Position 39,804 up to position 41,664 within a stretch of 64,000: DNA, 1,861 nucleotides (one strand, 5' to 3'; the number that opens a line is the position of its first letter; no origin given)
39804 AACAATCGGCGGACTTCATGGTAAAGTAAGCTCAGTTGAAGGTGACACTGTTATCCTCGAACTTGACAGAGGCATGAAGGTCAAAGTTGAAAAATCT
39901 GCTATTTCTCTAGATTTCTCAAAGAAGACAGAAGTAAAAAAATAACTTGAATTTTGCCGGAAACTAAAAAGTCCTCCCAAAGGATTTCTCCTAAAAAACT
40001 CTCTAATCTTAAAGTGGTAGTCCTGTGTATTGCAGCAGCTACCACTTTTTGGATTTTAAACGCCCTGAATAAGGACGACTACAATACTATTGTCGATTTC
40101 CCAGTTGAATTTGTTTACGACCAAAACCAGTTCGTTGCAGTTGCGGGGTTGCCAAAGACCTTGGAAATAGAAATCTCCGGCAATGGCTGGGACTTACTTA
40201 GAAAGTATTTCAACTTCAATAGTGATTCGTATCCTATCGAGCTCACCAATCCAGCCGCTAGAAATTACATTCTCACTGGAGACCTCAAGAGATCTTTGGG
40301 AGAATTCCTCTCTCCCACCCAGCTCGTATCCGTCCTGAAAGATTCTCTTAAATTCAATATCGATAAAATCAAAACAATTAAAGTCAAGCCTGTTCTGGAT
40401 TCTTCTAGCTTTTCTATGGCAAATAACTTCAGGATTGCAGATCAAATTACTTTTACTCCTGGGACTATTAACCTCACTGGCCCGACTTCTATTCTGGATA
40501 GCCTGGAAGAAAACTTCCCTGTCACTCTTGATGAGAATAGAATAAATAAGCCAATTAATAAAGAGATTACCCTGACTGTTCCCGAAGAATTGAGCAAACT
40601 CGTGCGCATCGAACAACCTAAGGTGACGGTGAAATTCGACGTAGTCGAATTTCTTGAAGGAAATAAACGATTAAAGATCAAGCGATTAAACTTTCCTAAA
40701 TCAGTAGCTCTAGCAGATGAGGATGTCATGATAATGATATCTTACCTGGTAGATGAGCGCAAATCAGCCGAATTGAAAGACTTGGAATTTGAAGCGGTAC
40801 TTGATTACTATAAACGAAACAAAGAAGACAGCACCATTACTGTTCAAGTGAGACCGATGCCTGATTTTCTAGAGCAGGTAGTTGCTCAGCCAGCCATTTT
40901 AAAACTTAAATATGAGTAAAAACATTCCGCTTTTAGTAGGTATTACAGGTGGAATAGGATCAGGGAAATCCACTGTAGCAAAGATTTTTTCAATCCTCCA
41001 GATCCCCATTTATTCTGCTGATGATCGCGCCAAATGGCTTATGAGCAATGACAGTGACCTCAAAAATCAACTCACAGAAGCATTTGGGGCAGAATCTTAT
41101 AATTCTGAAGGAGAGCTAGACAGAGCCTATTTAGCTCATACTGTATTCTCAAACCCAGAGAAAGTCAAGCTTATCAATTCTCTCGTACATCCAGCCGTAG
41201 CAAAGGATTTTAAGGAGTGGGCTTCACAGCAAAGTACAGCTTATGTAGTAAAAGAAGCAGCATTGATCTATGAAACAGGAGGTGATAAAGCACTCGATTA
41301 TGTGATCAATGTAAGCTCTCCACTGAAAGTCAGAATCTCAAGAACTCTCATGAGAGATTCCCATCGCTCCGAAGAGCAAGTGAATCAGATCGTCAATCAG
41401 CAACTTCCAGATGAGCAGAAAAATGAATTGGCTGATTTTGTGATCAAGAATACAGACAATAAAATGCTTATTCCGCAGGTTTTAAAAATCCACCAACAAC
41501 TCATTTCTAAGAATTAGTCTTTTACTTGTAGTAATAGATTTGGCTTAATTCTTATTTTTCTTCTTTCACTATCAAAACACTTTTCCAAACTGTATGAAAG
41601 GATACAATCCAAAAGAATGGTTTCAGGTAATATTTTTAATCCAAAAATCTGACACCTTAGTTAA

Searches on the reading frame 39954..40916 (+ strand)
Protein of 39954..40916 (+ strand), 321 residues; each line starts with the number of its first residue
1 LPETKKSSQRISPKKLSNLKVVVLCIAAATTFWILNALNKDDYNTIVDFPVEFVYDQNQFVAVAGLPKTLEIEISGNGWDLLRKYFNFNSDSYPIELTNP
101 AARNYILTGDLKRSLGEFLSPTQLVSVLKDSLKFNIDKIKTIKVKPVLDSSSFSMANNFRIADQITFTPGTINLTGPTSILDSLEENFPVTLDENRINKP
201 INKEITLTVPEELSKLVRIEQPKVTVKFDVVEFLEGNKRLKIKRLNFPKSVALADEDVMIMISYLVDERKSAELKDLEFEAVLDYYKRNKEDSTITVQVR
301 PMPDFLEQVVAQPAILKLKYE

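Call 65: search_protein_families(library=pfam, proteins=[window:39954-40916:+], max_evalue=0.001)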
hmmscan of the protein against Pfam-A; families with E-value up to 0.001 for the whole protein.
window:39954-40916:+ (321 aa): 1 family
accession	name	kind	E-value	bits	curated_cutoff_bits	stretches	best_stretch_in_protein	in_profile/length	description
PF07949.17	YbbR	-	1.9e-05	25.3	22.3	0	162-227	18-80/81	YbbR-like protein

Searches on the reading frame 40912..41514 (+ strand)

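Call 65: search_protein_families(library=pfam, proteins=[window:40912-41514:+], max_evalue=0.001)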
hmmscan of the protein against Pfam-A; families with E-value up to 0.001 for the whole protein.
window:40912-41514:+ (201 aa): 2 families
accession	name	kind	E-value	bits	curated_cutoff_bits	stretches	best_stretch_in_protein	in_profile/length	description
PF01121.26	CoaE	-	1.2e-45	155.9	27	1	8-182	2-176/180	Dephospho-CoA kinase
PF13238.12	AAA_18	-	4.3e-06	27.7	29.4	1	9-156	1-119/128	AAA domain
